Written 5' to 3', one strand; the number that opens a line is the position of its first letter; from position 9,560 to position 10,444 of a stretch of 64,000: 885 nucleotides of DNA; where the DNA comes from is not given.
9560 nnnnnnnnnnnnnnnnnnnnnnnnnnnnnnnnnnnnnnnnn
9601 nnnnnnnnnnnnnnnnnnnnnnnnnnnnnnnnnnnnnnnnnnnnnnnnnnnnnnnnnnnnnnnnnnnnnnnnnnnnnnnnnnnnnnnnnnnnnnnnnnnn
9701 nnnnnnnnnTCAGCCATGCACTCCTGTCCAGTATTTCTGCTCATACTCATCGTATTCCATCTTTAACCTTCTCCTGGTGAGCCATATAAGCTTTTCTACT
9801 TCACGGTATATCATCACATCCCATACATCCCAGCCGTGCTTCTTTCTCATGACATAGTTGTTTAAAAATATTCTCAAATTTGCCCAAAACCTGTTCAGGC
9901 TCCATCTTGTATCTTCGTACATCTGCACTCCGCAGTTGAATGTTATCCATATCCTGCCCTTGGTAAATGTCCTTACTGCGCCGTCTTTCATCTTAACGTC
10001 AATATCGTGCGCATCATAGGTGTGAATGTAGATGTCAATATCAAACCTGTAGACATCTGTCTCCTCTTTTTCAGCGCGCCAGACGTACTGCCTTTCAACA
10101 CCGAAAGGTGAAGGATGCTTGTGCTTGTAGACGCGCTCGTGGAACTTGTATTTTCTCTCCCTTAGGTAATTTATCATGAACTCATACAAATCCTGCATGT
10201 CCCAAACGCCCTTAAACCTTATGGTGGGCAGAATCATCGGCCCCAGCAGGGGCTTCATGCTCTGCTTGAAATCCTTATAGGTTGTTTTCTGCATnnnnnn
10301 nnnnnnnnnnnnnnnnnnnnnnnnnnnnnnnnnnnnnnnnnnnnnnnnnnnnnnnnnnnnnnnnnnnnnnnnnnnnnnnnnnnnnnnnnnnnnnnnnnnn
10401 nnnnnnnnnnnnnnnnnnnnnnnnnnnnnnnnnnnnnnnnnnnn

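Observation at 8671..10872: Translationally coupled array of four distantly paralogous small proteins of unknown function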

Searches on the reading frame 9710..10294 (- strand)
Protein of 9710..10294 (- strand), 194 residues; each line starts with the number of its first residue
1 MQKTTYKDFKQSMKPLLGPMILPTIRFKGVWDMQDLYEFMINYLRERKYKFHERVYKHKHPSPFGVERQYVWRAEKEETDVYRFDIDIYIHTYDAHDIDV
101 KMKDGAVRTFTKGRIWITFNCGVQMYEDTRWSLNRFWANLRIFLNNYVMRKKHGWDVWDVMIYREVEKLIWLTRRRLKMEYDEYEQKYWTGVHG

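Call 3: search_protein_families(library=pfam, proteins=[window:9710-10294:-], max_evalue=1)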
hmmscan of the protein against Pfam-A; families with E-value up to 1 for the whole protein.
window:9710-10294:- (194 aa): 0 families

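Call 4: search_protein_families(library=ncbifam, proteins=[window:9710-10294:-], max_evalue=1)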
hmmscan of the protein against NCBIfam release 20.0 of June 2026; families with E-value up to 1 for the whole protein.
window:9710-10294:- (194 aa): 0 families

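Call 6: find_homologous_proteins(query=window:9710-10294:-, max_evalue=0.001)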
Query window:9710-10294:- (194 aa): 208 proteins with E <= 0.001 among 216 candidates; the best 120 are listed.
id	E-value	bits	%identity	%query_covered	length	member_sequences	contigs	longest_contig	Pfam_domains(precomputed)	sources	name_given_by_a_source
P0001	1.1e-131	455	100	100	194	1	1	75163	-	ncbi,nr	ncbi:hypothetical protein GF323_02490 [Candidatus Woesearchaeota archaeon]|nr:hypothetical protein [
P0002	2.5e-102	359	78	100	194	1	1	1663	-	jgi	jgi:hypothetical protein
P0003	6.2e-100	351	76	100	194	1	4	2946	-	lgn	-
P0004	1.8e-99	350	75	100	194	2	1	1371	-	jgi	jgi:hypothetical protein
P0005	1.8e-98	347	78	98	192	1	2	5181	-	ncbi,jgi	-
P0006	1.8e-97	343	73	100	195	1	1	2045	-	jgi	jgi:hypothetical protein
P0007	1.2e-95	337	73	99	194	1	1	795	-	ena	-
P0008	3.5e-95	336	73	100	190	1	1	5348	-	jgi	jgi:hypothetical protein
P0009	6.3e-94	332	74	100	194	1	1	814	-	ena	-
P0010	8.5e-93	328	74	99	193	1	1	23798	-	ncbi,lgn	-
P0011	3.3e-91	323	71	100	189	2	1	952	-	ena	-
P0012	4.3e-88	313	67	100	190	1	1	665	-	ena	-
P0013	2.6e-86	307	69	98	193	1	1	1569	-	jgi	jgi:hypothetical protein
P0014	2.4e-83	297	64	99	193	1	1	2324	-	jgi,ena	-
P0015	6.2e-77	276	66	89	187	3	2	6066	-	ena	-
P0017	2.8e-73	264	66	90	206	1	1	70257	-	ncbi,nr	ncbi:hypothetical protein GOV09_05335 [Candidatus Woesearchaeota archaeon]|nr:hypothetical protein [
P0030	2.2e-57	212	55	93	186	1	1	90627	-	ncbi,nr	ncbi:hypothetical protein KY360_05470 [Candidatus Woesearchaeota archaeon]|nr:hypothetical protein [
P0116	2.8e-45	173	47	92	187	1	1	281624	-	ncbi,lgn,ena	-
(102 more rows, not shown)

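Call 11: find_encoding_contigs(protein=P0030, flank=8000, max_places=2)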
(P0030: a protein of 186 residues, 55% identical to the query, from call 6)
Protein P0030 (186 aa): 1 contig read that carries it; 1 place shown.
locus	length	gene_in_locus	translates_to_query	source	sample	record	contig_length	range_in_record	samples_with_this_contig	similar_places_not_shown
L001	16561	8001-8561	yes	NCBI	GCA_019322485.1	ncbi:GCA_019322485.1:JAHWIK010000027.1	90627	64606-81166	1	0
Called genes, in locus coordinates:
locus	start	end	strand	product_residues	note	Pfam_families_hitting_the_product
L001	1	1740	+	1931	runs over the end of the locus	PF19077:Big_13 (faint)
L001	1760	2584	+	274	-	-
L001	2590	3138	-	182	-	-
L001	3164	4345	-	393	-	-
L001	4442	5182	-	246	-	-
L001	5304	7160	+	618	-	PF18765:Polbeta (faint)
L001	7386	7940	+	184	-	PF00571:CBS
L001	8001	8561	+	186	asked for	-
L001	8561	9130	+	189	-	-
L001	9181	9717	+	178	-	-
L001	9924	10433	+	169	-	-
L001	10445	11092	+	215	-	PF02254:TrkA_N, PF13241:NAD_binding_7 (weak), PF02080:TrkA_C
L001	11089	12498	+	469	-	PF02386:TrkH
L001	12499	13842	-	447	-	PF02881:SRP54_N, PF00448:SRP54, PF01656:CbiA, PF02978:SRP_SPB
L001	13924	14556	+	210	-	PF00753:Lactamase_B, PF13483:Lactamase_B_3, PF12706:Lactamase_B_2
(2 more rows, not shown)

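Call 12: find_encoding_contigs(protein=P0017, flank=8000, max_places=2)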
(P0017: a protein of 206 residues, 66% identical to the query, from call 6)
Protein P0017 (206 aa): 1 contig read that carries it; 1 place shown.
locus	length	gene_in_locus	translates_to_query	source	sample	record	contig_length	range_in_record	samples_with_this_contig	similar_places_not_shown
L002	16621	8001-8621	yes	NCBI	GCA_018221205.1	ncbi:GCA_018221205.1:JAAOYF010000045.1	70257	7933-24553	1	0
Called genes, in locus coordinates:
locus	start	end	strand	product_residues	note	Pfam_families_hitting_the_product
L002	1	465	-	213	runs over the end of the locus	-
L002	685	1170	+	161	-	PF13419:HAD_2, PF00702:Hydrolase (weak), PF13242:Hydrolase_like (weak)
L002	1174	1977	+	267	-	PF00106:adh_short, PF01370:Epimerase, PF04321:RmlD_sub_bind (faint), PF08659:KR, PF13460:NAD_binding_10 (weak), PF13561:adh_short_C2, PF00107:ADH_zinc_N (weak), PF08643:DUF1776 (weak)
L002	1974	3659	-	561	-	PF06028:DUF915 (faint), PF00561:Abhydrolase_1 (weak), PF02089:Palm_thioest (faint)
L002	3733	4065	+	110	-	-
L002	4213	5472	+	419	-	PF00171:Aldedh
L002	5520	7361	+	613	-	-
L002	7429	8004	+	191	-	-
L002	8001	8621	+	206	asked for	-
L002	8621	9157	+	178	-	-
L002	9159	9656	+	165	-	-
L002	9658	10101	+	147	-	-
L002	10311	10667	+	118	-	PF23477:zf_Tbcl_2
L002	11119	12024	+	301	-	-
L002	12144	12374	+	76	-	-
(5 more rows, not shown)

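Call 14: find_encoding_contigs(protein=P0116, flank=8000, max_places=2)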
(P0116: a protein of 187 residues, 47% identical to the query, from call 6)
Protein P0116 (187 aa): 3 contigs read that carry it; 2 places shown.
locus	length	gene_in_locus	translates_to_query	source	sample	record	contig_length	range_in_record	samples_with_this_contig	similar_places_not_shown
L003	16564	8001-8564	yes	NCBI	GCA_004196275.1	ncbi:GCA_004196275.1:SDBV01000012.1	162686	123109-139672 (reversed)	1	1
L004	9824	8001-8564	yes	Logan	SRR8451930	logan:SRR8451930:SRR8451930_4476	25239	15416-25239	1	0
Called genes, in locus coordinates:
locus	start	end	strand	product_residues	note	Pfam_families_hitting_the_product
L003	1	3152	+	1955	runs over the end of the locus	-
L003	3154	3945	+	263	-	-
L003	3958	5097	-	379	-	-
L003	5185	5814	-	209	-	-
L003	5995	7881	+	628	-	-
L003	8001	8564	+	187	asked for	-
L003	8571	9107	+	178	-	-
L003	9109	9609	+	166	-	-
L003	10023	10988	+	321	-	PF01380:SIS, PF10432:bact-PGI_C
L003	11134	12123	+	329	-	PF04041:Glyco_hydro_130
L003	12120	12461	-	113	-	-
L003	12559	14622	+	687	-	PF02463:SMC_N (weak), PF13175:AAA_15, PF13476:AAA_23, PF13555:AAA_29 (weak)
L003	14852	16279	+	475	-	-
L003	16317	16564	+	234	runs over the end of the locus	-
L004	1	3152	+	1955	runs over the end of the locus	-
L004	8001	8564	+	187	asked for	-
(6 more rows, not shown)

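Call 16: predict_structure(alignment_id=A1)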
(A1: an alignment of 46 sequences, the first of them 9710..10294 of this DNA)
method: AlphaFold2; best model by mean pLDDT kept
length: 194 residues; sequences in the alignment: 46
mean_pLDDT: 81.6   pTM: 0.75
mean pLDDT of the five models: 81.6, 81.3, 81.1, 79.7, 77.8
residues with pLDDT >= 90: 77; 70-90: 74; 50-70: 32; < 50: 11
segments of 3 or more residues with pLDDT < 50: 183-186, 188-194
pLDDT, mean of each block of 10 residues (from residue 1): 65 66 88 93 96 73 64 93 93 89 90 91 86 84 83 82 93 87 50 40
secondary structure, 60 per line:
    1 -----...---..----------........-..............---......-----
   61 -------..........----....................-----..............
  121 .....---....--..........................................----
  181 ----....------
elements in order: E24-31 H33-46 E50-55 E68-77 E82-101 E107-125 H129-132 H135-176 H185-188

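Call 20: find_related_loci(query=A1, collection=genome_contigs, flank=6000)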
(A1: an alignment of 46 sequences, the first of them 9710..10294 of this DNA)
Query A1 (194 aa) in genome_contigs; peptide patterns used: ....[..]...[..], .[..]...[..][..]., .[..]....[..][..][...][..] (x = any residue, [..] = any of these).
195 stretches matched a pattern; 60 encode a relative of the query (tblastn E <= 1e-3); 60 distinct loci.
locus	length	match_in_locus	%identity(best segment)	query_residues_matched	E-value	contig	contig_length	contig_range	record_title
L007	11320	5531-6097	72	1-194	1e-95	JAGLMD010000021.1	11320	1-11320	MAG: Nanoarchaeota archaeon isolate RS_5_44 ROV157_5.bin.44.fa_21, whole genome shotgun sequence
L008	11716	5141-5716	74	1-193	1e-94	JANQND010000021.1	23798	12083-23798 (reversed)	MAG: Candidatus Nanoarchaeia archaeon isolate PL25a_bin.96 k99_4428962, whole genome shotgun sequence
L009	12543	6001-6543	65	23-194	2e-77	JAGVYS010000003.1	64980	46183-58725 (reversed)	Candidatus Woesearchaeota archaeon isolate RIFCSPHIGHO2_02_FULL_41_15 rifcsphigho2_02_scaffold_516, whole genome shotgun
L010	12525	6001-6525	66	19-193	7e-77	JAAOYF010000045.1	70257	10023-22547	Candidatus Woesearchaeota archaeon isolate DPANNHV_H2.bin.75 k83_2212049, whole genome shotgun sequence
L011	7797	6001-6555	59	5-194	1e-73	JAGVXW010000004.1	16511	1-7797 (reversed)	Candidatus Woesearchaeota archaeon isolate RIFCSPLOWO2_01_FULL_53_31 rifcsplowo2_01_scaffold_11137, whole genome shotgun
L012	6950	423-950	62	19-194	6e-73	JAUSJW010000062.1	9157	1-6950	MAG: Nanoarchaeota archaeon isolate E14_metabat.bin.33 E14_k141_130805, whole genome shotgun sequence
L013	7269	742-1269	56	18-193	1e-62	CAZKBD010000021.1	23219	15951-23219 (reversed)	MAG TPA_asm: uncultured Methanosarcinales archaeon isolate SRP062349_co5_67 genome assembly, contig: NODE_615_length_232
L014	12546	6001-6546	55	14-193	5e-62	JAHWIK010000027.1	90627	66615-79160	MAG: Candidatus Woesearchaeota archaeon isolate YT1_182 k127_52577951, whole genome shotgun sequence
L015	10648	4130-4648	58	23-193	1e-61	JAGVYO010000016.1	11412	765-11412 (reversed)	Candidatus Woesearchaeota archaeon isolate RIFCSPLOWO2_01_FULL_50_16 rifcsplowo2_01_scaffold_25685, whole genome shotgun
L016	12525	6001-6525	55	19-193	1e-60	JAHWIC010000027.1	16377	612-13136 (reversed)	MAG: Candidatus Woesearchaeota archaeon isolate Yap2000.bin4.8 contig-145_3842, whole genome shotgun sequence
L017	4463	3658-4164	54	25-193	5e-59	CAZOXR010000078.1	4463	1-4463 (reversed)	MAG TPA_asm: uncultured Methanosarcinales archaeon isolate SRP077602_co2_341 genome assembly, contig: NODE_28993_length_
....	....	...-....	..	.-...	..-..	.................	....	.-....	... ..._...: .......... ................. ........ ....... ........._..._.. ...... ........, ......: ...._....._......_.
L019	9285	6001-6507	54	25-193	2e-58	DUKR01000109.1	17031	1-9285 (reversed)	MAG TPA_asm: Candidatus Woesearchaeota archaeon isolate UBA9638 contig_15559, whole genome shotgun sequence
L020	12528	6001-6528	53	19-194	1e-58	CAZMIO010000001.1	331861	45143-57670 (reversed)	MAG TPA_asm: uncultured Methanosarcinales archaeon isolate binchicken_co48_311 genome assembly, contig: NODE_6_length_33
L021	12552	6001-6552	51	10-193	1e-58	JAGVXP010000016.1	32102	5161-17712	Candidatus Woesearchaeota archaeon isolate RIFCSPHIGHO2_02_FULL_36_13 rifcsphigho2_02_scaffold_3398, whole genome shotgu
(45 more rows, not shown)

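Call 31: search_solved_structures(query=A2, max_evalue=10)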
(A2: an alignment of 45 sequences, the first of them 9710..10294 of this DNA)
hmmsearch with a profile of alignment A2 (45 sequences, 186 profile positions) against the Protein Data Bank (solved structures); distinct sequences matched with E-value up to 10: 0.

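Call 32: search_solved_structures(query=A1, max_evalue=10)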
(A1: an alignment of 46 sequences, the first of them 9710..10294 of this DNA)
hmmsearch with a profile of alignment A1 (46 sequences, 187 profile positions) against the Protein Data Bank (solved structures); distinct sequences matched with E-value up to 10: 0.

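Call 41: fold_search(model_id=the predicted structure, library=pdb)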
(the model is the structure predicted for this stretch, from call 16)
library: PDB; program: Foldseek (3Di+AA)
matches with E <= 10: 790; with E <= 0.001: 0
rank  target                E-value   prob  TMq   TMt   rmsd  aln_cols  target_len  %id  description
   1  3oji_A                5.0e-03  0.66  0.19  0.20  15.3       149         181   12  X-ray crystal structure of the Py13 -pyrabactin complex (released 2011-08-10)
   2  3oji_B                5.6e-03  0.69  0.20  0.21  16.0       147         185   12  X-ray crystal structure of the Py13 -pyrabactin complex (released 2011-08-10)
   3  5jo2_A                5.6e-03  0.38  0.15  0.16  16.1       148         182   12  Crystal structure of abscisic acid-bound abscisic acid receptor PYL3 in complex with type 2C protein phosphatase HAB1 (released 2016-09-07)
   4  3pgs_B                1.7e-02  0.89  0.19  0.09   8.6        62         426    5  Phe3Gly mutant of EcFadL (released 2011-05-25)
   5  3klx_A                2.1e-02  0.38  0.19  0.20  16.1       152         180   13  Crystal structure of native abscisic acid receptor PYL3 (released 2010-11-10)
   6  2o2a_D                2.3e-02  0.15  0.15  0.20  18.2       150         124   11  The crystal structure of a protein of unknown function from Streptococcus agalactiae (released 2006-12-26)
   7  8vo3                  2.3e-02  0.13  0.15  0.18  15.7       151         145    9  Pathogenesis related 10-10 C59S mutant papaverine complex (released 2024-10-23)
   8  1bvq                  2.6e-02  0.20  0.15  0.19  14.2       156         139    7  THREE-DIMENSIONAL STRUCTURE OF 4-HYDROXYBENZOYL COA THIOESTERASE FROM PSEUDOMONAS SP. STRAIN CBS-3. (released 1998-09-23)
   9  3pgs_A                3.4e-02  0.82  0.19  0.09   8.5        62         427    5  Phe3Gly mutant of EcFadL (released 2011-05-25)
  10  4dcb_A                4.3e-02  0.63  0.18  0.13  14.8        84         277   17  Y. pestis Plasminogen Activator Pla in Complex with Human Plasminogen Activation Loop Peptide ALP11 (released 2012-06-06)
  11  1k24                  4.5e-02  0.33  0.11  0.09  10.2        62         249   14  Crystal Structure of the OpcA Outer Membrane Adhesin/Invasin from Neisseria meningitidis (released 2002-03-27)
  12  7ztq                  4.5e-02  0.25  0.19  0.17  17.0       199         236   10  Crystal structure of the carotenoid-binding protein domain from silkworm Bombyx mori (BmCBP) in the apoform (released 2022-10-26)
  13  1t16_A                6.8e-02  0.63  0.19  0.09   8.3        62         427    6  Crystal structure of the bacterial fatty acid transporter FadL from Escherichia coli (released 2004-06-15)
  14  2r4l_C                6.8e-02  0.33  0.16  0.08   8.3        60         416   10  Crystal structure of the long-chain fatty acid transporter FadL mutant P34A (released 2008-09-16)
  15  2r4l_A                7.7e-02  0.63  0.19  0.10   8.1        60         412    8  Crystal structure of the long-chain fatty acid transporter FadL mutant P34A (released 2008-09-16)
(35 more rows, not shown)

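Call 45: search_protein_representatives(alignment_id=A2)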
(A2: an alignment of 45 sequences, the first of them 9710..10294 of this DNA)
Query: 45 sequences, 186 profile positions. Proteins with E-value up to 0.001 (for the whole library): 1837; up to 1e-10: 1133; up to 1e-30: 54. The best 150 are listed.
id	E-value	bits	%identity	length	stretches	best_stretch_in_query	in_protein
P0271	4.0e-58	212.6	-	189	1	10-184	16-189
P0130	7.8e-58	211.6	-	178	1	1-185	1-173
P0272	1.4e-55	204.3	-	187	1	9-182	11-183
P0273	5.2e-55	202.4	-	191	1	11-185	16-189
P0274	3.2e-51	190.1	-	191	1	5-185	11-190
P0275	2.5e-47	177.4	-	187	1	8-183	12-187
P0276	2.5e-47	177.4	-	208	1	7-183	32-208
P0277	1.9e-46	174.5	-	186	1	8-130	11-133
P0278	4.1e-43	163.6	-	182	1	12-180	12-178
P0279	5.9e-43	163.1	-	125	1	10-120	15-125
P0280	3.6e-42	160.6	-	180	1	5-185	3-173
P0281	1.8e-41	158.3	-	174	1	10-177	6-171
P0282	8.2e-39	149.6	-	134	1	5-107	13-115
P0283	3.9e-38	147.4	-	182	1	9-179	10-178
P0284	5.1e-38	147.0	-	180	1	13-175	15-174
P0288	9.7e-37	142.8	-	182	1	9-178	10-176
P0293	1.0e-35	139.5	-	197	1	10-176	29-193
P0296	1.5e-34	135.7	-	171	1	9-172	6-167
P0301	9.8e-34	133.1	-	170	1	5-170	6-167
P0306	2.8e-33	131.6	-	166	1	5-169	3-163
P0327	3.3e-30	121.6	-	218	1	9-175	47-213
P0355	3.8e-28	114.8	-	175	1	5-175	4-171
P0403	2.4e-26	109.0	-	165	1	6-170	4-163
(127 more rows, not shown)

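Call 47: list_cluster_members(proteins=[P0281, P0284, P0288, P0293, P0296, P0301, P0306, P0327, P0355, P0403])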
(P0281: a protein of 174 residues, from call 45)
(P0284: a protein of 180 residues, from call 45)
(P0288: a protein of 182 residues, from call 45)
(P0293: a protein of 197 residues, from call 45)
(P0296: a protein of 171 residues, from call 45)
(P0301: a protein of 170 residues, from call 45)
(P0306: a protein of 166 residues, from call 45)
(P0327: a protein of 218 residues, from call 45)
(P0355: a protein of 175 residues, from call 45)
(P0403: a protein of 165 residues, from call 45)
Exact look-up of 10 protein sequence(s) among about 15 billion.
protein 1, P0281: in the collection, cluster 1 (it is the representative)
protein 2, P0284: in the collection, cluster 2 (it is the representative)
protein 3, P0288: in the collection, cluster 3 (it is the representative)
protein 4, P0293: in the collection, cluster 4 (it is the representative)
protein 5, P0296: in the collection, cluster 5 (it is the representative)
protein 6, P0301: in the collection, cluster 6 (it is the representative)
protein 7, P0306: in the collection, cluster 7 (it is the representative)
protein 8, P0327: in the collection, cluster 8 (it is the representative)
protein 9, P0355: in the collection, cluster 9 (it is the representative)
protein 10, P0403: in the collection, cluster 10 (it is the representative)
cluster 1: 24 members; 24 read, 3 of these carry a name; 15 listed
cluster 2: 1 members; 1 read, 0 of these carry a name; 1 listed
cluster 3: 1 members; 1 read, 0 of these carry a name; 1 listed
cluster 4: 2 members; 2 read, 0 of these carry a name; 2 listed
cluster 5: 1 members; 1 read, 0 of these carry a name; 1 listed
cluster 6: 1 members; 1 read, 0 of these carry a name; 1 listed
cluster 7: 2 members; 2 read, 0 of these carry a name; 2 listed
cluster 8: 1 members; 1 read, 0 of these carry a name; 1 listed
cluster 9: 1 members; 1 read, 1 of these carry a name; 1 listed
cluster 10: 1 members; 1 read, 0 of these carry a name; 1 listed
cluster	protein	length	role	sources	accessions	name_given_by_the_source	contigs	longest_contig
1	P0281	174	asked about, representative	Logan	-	-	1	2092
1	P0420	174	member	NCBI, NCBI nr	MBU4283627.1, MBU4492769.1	MAG: hypothetical protein KKA61_00190 [Nanoarchaeota archaeon] | hypothetical protein [Nanoarchaeota archaeon]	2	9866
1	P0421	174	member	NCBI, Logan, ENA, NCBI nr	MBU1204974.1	MAG: hypothetical protein KKE93_03645 [Nanoarchaeota archaeon] | hypothetical protein [Nanoarchaeota archaeon]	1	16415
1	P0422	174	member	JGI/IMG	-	AAA15 family ATPase/GTPase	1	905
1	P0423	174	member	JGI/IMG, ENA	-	-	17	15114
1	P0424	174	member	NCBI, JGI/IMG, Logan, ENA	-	-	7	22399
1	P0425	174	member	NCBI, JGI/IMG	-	-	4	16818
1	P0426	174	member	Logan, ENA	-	-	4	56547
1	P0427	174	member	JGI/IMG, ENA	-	-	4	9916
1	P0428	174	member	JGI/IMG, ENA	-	-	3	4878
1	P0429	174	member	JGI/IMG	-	-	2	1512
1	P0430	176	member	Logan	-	-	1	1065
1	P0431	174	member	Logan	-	-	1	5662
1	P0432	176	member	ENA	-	-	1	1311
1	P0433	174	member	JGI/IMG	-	-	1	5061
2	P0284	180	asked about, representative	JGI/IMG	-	-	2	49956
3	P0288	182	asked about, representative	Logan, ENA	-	-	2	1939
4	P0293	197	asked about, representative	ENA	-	-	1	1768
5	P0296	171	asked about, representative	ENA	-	-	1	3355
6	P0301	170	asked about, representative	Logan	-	-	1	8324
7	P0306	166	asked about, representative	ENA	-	-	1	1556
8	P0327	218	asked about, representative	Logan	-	-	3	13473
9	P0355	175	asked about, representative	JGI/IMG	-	hypothetical protein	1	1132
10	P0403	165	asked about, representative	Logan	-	-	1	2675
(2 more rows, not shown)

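Call 49: search_protein_families(library=padloc, proteins=[window:9710-10294:-], max_evalue=0.1)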
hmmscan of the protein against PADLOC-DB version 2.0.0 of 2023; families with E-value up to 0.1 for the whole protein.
window:9710-10294:- (194 aa): 0 families

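Call 50: search_protein_families(library=phrogs, proteins=[window:9710-10294:-], max_evalue=0.1)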
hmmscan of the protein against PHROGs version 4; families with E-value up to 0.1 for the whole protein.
window:9710-10294:- (194 aa): 1 family
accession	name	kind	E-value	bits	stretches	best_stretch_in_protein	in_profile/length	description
phrog_14566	-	unknown function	0.015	16.5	1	141-190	13-61/107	-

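Call 72: search_protein_families(library=pfam, alignment_id=A2, max_evalue=5)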
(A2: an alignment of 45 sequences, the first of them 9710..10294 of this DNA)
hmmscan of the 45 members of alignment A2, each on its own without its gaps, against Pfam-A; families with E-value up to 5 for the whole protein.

A. member 1, window:9710-10294:- (194 aa): 0 families

B. families by the number of members that match (of 45 scanned): 20 families
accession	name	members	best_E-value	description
PF06956.16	RtcR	8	0.018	Regulator of RNA terminal phosphate cyclase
PF01388.27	ARID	2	0.012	ARID/BRIGHT DNA binding domain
PF04670.18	Gtr1_RagA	2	0.012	Gtr1/RagA G protein conserved region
PF07215.16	DUF1419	1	0.0034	Protein of unknown function (DUF1419)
PF12684.13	DUF3799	1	0.012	PDDEXK-like domain of unknown function (DUF3799)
PF07887.16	Calmodulin_bind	1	0.065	Calmodulin binding protein-like N-terminal domain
PF11325.14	DUF3127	1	0.076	Domain of unknown function (DUF3127)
PF08133.16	Nuclease_act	1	0.081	Anticodon nuclease activator family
PF24594.1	DUF7618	1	0.12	Family of unknown function (DUF7618)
PF10387.14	DUF2442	1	0.14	Protein of unknown function (DUF2442)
PF04851.21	ResIII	1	0.17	Type III restriction enzyme, res subunit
PF23297.2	ACP_SdgA_C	1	0.2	Highly reducing polyketide synthase sdgA, C-terminal ACP domain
PF13422.11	DUF4110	1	0.21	Domain of unknown function (DUF4110)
PF11213.13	DUF3006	1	0.22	Protein of unknown function (DUF3006)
PF16639.10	Apocytochr_F_N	1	0.23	Apocytochrome F, N-terminal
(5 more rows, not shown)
